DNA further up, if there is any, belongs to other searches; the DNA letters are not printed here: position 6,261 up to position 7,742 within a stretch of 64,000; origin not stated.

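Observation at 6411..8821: Two uncharacterised beta-propeller paralogues embedded in the myo-inositol catabolic operon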

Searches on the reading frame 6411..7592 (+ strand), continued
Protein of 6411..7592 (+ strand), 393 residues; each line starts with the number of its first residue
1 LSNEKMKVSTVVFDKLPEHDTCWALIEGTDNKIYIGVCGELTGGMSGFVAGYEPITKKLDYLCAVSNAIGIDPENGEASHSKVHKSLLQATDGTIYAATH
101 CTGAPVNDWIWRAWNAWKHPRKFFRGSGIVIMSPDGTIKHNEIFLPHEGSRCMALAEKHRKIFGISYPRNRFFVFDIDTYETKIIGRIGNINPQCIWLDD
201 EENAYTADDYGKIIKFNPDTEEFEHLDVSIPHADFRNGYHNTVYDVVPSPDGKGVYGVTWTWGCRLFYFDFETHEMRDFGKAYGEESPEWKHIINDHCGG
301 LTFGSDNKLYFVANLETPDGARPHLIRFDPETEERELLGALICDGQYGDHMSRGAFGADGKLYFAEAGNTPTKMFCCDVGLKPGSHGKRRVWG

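Call 58: search_protein_families(library=ncbifam, proteins=[L001:8805-10001:+, L001:12432-13343:+, L001:14196-16961:+, L001:5543-7438:+, L003:5614-6798:+, L003:6806-7960:+, L003:7975-8793:+, L003:8821-9990:+, L003:12476-13333:+, L003:14127-15260:+], max_evalue=0.00001)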
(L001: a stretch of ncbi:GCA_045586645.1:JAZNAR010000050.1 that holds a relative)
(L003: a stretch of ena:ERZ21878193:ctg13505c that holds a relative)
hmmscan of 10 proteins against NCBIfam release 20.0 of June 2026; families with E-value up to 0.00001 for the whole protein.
L001:8805-10001:+ (399 aa): 2 families
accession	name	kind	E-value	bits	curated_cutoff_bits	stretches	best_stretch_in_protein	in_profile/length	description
NF002982.0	PRK03699.1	equivalog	4e-11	42.6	221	1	17-395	10-387/395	MFS transporter TsgA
TIGR00899.1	2A0120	subfamily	6.7e-06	25.4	522.3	0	27-388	10-373/375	sugar efflux transporter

L001:12432-13343:+ (304 aa): 2 families
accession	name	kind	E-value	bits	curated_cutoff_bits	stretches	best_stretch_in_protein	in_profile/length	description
TIGR03466.1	HpnA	hypoth_equivalog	2.9e-06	26.4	367.65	0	1-60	1-60/327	hopanoid-associated sugar epimerase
TIGR01179.1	galE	equivalog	4.4e-06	25.7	262.3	0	183-241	221-280/332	UDP-glucose 4-epimerase GalE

L001:14196-16961:+ (922 aa): 0 families

L001:5543-7438:+ (632 aa): 0 families

L003:5614-6798:+ (395 aa): 23 families
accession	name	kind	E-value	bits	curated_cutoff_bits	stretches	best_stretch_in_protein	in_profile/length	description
NF041097.1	keto_inos_dh_IolM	equivalog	2.9e-152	506.8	450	1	1-390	1-387/389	scyllo-inosose 3-dehydrogenase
NF003808.0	PRK05396.1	equivalog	3.8e-51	174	380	1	37-381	10-329/341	L-threonine 3-dehydrogenase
TIGR00692.1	tdh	equivalog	5e-50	170.4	458.35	1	42-382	13-330/340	L-threonine 3-dehydrogenase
NF007489.0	PRK10083.1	equivalog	4.6e-35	121.2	376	1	37-389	9-333/339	Zn-dependent oxidoreductase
TIGR03366.1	HpnZ_proposed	hypoth_equivalog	5.5e-30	104.6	328.1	1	50-298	3-241/315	putative phosphonate catabolism associated alcohol dehydrogenase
NF007642.0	PRK10309.1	equivalog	3.6e-29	102.1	550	1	39-300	11-250/347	galactitol-1-phosphate 5-dehydrogenase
NF007375.0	PRK09880.1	equivalog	9.8e-29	100.2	469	1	49-293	24-249/344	L-idonate 5-dehydrogenase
TIGR03451.1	mycoS_dep_FDH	equivalog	7.2e-26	90.8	512.9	1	36-319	10-280/358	S-(hydroxymethyl)mycothiol dehydrogenase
TIGR03989.1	Rxyl_3153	subfamily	3e-25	89.3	440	2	38-146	12-107/370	NDMA-dependent alcohol dehydrogenase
NF010344.0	PRK13771.1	subfamily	7.9e-24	84.2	349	1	37-389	10-329/334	putative alcohol dehydrogenase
NF006940.0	PRK09422.1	equivalog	4.4e-23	81.8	344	1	35-280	7-232/338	alcohol dehydrogenase AdhP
TIGR03201.1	dearomat_had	equivalog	7.2e-23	81.2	338.65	1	43-274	14-228/349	6-hydroxycyclohex-1-ene-1-carbonyl-CoA dehydrogenase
TIGR02824.1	quinone_pig3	subfamily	6.1e-21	74.8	296.8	2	155-288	91-217/325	putative NAD(P)H quinone oxidoreductase, PIG3 family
NF047908.1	AldhRedAhr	equivalog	2.2e-20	72.8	470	1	38-269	14-224/335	NADPH-dependent aldehyde reductase Ahr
TIGR02818.1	adh_III_F_hyde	equivalog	8.5e-20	71.1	543.95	1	40-382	14-358/368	S-(hydroxymethyl)glutathione dehydrogenase/class III alcohol dehydrogenase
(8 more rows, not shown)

L003:6806-7960:+ (385 aa): 17 families
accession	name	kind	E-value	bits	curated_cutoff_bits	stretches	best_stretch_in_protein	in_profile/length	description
NF041097.1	keto_inos_dh_IolM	equivalog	1.7e-49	168.5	450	1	5-384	29-388/389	scyllo-inosose 3-dehydrogenase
TIGR03366.1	HpnZ_proposed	hypoth_equivalog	8.9e-44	150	328.1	1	31-365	7-314/315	putative phosphonate catabolism associated alcohol dehydrogenase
TIGR00692.1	tdh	equivalog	1.3e-43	149.4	458.35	1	16-383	11-338/340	L-threonine 3-dehydrogenase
NF003808.0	PRK05396.1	equivalog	1.9e-40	138.8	380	1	16-384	13-339/341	L-threonine 3-dehydrogenase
TIGR03989.1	Rxyl_3153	subfamily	1.5e-28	100.1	440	1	5-372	2-357/370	NDMA-dependent alcohol dehydrogenase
NF007375.0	PRK09880.1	equivalog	1.3e-24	86.6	469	1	28-371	26-328/344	L-idonate 5-dehydrogenase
TIGR03451.1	mycoS_dep_FDH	equivalog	1.6e-23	83.1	512.9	2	199-383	175-356/358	S-(hydroxymethyl)mycothiol dehydrogenase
NF007489.0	PRK10083.1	equivalog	3.8e-23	82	376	1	6-292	2-248/339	Zn-dependent oxidoreductase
NF007642.0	PRK10309.1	equivalog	8.6e-22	77.8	550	1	6-288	2-245/347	galactitol-1-phosphate 5-dehydrogenase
NF006940.0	PRK09422.1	equivalog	2.7e-19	69.3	344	1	6-306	2-263/338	alcohol dehydrogenase AdhP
TIGR02819.1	fdhA_non_GSH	equivalog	6.5e-19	67.8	636.95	1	6-281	4-266/397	formaldehyde dehydrogenase, glutathione-independent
NF010344.0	PRK13771.1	subfamily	9.3e-18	64.3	349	1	6-346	2-297/334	putative alcohol dehydrogenase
TIGR03201.1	dearomat_had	equivalog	1.8e-16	60.2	338.65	1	9-343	3-309/349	6-hydroxycyclohex-1-ene-1-carbonyl-CoA dehydrogenase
TIGR02818.1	adh_III_F_hyde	equivalog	3.3e-15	56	543.95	1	6-302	3-286/368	S-(hydroxymethyl)glutathione dehydrogenase/class III alcohol dehydrogenase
NF041172.1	AcrlCoa_red_Thmprot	equivalog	4.5e-15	55.4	500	1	6-371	2-319/334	acryloyl-CoA reductase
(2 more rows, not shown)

L003:7975-8793:+ (273 aa): 9 families
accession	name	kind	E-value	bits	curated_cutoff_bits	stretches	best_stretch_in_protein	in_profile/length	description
NF041099.2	keto_glucon_epim_IolO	equivalog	2.9e-96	321.9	300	1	1-269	1-268/269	5-keto-L-gluconate epimerase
NF051856.1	PsicseEpim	equivalog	3.6e-36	125.4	300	1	22-248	17-245/287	D-psicose 3-epimerase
TIGR03234.1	OH-pyruv-isom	equivalog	2.4e-29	102.4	353.45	1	15-255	8-247/254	hydroxypyruvate isomerase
NF043033.1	OxoTetrIsom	equivalog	1.4e-20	74.1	325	1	27-251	21-240/251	2-oxo-tetronate isomerase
NF007444.0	PRK09997.1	equivalog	3.8e-15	56.1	465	1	22-255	16-248/258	hydroxypyruvate isomerase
NF007360.0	PRK09856.1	equivalog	6.6e-14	52.1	305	1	20-249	12-249/276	fructoselysine 3-epimerase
TIGR04379.1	myo_inos_iolE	equivalog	2.6e-10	40.4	290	0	19-216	21-212/290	myo-inosose-2 dehydratase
NF009688.0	PRK13209.1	subfamily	1.2e-06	27.7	317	1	16-257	16-263/286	L-ribulose-5-phosphate 3-epimerase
NF007441.0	PRK09989.1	equivalog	4.1e-06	26.8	412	1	131-253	121-246/258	HPr family phosphocarrier protein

L003:8821-9990:+ (390 aa): 1 family
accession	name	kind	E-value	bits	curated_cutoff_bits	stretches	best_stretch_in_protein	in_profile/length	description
NF041098.2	diketo_inos_hlase_IolN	equivalog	5.1e-47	160.4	245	1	88-312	27-250/307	3-dehydro-scyllo-inosose hydrolase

L003:12476-13333:+ (286 aa): 2 families
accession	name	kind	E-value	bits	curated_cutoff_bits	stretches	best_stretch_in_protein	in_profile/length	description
TIGR02486.1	RDH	subfamily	5.2e-14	52.8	160.35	1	101-199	130-237/314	reductive dehalogenase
TIGR00276.1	TIGR00276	equivalog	5.4e-11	42.1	200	1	123-201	134-207/337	tRNA epoxyqueuosine(34) reductase QueG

L003:14127-15260:+ (378 aa): 2 families
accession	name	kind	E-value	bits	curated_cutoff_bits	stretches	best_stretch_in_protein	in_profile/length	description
TIGR02486.1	RDH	subfamily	4.8e-16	59.5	160.35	1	144-215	157-231/314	reductive dehalogenase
TIGR00276.1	TIGR00276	equivalog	7.5e-09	35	200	1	39-208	47-199/337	tRNA epoxyqueuosine(34) reductase QueG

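Call 62: find_encoding_contigs(protein=P0050, flank=10000, max_places=1)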
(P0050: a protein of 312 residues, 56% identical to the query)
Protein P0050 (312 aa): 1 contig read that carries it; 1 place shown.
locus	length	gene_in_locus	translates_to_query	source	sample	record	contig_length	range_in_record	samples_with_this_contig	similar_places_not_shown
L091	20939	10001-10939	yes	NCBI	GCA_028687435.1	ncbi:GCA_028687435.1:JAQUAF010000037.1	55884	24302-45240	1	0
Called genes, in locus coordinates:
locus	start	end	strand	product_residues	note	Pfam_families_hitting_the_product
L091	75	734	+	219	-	PF00702:Hydrolase, PF12710:HAD (weak), PF13419:HAD_2, PF13242:Hydrolase_like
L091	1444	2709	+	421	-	-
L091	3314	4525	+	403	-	PF00392:GntR, PF00532:Peripla_BP_1, PF13407:Peripla_BP_4, PF13377:Peripla_BP_3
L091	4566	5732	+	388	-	PF01408:GFO_IDH_MocA, PF22685:Gal80p_C-like (weak), PF22725:GFO_IDH_MocA_C3, PF02894:GFO_IDH_MocA_C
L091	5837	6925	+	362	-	PF01658:Inos-1-P_synth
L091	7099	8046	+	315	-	PF00294:PfkB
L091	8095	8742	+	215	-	PF07963:N_methyl, PF07596:SBP_bac_10 (faint)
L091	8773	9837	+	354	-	PF01208:URO-D (weak)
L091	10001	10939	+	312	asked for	-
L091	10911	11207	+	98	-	-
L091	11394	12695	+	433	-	-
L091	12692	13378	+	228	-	PF00702:Hydrolase, PF12710:HAD (weak), PF13419:HAD_2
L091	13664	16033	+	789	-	-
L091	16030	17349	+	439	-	-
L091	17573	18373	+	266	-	PF01261:AP_endonuc_2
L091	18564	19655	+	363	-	PF00657:Lipase_GDSL, PF13472:Lipase_GDSL_2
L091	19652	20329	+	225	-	PF07963:N_methyl (weak)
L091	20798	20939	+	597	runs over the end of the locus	-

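Call 64: find_encoding_contigs(protein=P0021, flank=10000, max_places=1)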
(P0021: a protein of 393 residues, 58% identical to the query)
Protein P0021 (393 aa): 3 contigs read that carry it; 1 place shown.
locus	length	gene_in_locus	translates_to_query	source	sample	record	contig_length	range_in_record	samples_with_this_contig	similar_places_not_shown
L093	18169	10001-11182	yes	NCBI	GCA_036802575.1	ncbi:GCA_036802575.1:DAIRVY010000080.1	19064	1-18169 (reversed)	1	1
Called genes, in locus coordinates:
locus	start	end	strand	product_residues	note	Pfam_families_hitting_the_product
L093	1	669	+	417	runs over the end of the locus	PF01022:HTH_5, PF01135:PCMT (weak), PF01209:Ubie_methyltran, PF13489:Methyltransf_23 (weak), PF13847:Methyltransf_31, PF08241:Methyltransf_11, PF08242:Methyltransf_12, PF13649:Methyltransf_25, +1 more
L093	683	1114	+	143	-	-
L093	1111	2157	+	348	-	PF01758:SBF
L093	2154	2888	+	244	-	PF13192:Thioredoxin_3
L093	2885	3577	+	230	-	PF13386:DsbD_2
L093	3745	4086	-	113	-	-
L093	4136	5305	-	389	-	PF02633:Creatininase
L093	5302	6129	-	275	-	PF01261:AP_endonuc_2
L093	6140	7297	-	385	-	PF08240:ADH_N, PF16912:Glu_dehyd_C, PF00107:ADH_zinc_N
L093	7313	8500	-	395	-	PF08240:ADH_N, PF16912:Glu_dehyd_C, PF00107:ADH_zinc_N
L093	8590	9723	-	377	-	PF00392:GntR, PF00532:Peripla_BP_1, PF13407:Peripla_BP_4, PF13377:Peripla_BP_3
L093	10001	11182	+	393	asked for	-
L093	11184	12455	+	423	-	-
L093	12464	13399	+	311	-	PF01370:Epimerase, PF13460:NAD_binding_10 (faint), PF16363:GDP_Man_Dehyd (faint)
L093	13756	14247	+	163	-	-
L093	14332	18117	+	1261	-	PF13385:Laminin_G_3, PF02449:Glyco_hydro_42, PF22369:GLMA_2nd (faint)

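Call 68: find_related_loci(query=A1, collection=metagenome_contigs, flank=10000)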
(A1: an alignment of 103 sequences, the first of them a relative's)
Query A1 (393 aa) in metagenome_contigs; peptide patterns used: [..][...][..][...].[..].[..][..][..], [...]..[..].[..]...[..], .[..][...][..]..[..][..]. (x = any residue, [..] = any of these).
599 stretches matched a pattern (row limit reached: there are more); 506 encode a relative of the query (tblastn E <= 1e-3); the best 80 are kept; 80 distinct loci.
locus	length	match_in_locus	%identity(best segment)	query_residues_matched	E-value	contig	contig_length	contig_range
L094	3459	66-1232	64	6-393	0e+0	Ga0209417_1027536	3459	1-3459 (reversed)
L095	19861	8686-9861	60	3-393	2e-173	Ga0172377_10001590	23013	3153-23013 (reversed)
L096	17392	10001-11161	61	7-393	2e-163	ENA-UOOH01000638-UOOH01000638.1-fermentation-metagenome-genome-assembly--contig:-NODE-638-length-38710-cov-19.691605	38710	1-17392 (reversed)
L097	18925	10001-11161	61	7-393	2e-163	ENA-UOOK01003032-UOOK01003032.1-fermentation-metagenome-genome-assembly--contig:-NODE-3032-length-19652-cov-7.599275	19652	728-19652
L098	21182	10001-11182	60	4-393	5e-163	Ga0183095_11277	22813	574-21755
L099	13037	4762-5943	59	4-393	4e-162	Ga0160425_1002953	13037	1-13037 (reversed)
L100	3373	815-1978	58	7-393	8e-169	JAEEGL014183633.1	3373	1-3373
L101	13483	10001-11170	58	4-393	1e-160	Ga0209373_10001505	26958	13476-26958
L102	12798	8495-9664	58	4-393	1e-160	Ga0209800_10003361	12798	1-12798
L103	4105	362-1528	56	6-393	2e-159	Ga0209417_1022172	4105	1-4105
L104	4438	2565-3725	56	8-393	3e-156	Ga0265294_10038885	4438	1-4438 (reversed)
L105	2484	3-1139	57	16-393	2e-159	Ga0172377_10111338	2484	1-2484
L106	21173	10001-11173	53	6-393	3e-140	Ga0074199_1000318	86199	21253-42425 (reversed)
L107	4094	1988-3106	53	4-375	8e-140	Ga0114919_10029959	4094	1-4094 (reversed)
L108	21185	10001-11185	52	1-393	9e-137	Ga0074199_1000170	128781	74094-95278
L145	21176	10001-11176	53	5-393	1e-143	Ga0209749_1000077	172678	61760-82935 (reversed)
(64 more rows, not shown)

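Call 72: search_protein_families(library=ncbifam, proteins=[L009:13697-14647:+, L091:8773-9834:+, L091:12692-13375:+, L091:13664-16030:+, L091:16030-17346:+, L093:12464-13396:+], max_evalue=1e-8)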
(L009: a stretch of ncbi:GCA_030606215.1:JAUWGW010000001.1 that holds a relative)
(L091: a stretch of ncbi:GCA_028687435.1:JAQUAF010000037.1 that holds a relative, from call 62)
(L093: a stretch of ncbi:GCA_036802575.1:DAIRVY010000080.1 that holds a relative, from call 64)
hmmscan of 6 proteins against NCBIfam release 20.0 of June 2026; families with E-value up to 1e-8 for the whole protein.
L009:13697-14647:+ (317 aa): 9 families
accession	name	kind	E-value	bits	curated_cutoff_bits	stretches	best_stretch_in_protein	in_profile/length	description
TIGR02152.1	D_ribokin_bact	equivalog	3e-19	69.5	299.65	1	201-310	201-296/298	ribokinase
TIGR04382.1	myo_inos_iolC_N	equivalog_domain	3.5e-19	69.2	300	1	170-312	180-307/309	5-dehydro-2-deoxygluconokinase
NF006957.1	PRK09434.1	equivalog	3.3e-14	53.1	450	1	32-283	28-281/302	fructokinase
NF008353.0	PRK11142.1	equivalog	1.8e-13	50.7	341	1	207-313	210-302/307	ribokinase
NF041134.1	R1P_kin_Thcocales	equivalog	9.5e-12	44.9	500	0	3-123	8-127/291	ADP-dependent ribose-1-phosphate kinase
NF053626.1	RibKinHalex1628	equivalog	1.9e-11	44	330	0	213-307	203-287/293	ATP-dependent ribose-1-phosphate kinase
TIGR03168.1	1-PFK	subfamily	5.3e-10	38.7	216.4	0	203-291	204-284/305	hexose kinase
TIGR03828.1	pfkB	equivalog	6.6e-09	35.2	292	0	204-290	205-283/305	1-phosphofructokinase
NF040938.1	KDG_KDGal_kin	equivalog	9.6e-09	34.8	400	0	174-265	178-268/305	bifunctional 2-dehydro-3-deoxygluconokinase/2-dehydro-3-deoxygalactonokinase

L091:8773-9834:+ (354 aa): 0 families

L091:12692-13375:+ (228 aa): 3 families
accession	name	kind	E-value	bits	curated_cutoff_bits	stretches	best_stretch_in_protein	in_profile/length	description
TIGR02253.1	CTE7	subfamily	1.9e-11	44.2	169.75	1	5-214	5-216/221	TIGR02253 family HAD-type hydrolase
TIGR01428.1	HAD_type_II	equivalog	1.2e-09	38.4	125.4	0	77-200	79-195/197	haloacid dehalogenase type II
TIGR01662.1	HAD-SF-IIIA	subfamily_domain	1.3e-09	38.3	44.6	0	83-192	19-136/141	HAD-IIIA family hydrolase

L091:13664-16030:+ (789 aa): 0 families

L091:16030-17346:+ (439 aa): 0 families

L093:12464-13396:+ (311 aa): 2 families
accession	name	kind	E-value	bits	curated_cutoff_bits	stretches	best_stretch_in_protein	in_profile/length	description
TIGR01179.1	galE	equivalog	5.5e-11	41.9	262.3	0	3-74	1-76/332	UDP-glucose 4-epimerase GalE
TIGR04180.1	EDH_00030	hypoth_equivalog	6.6e-09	35.3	475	0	92-249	112-261/297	NAD-dependent 4,6-dehydratase LegB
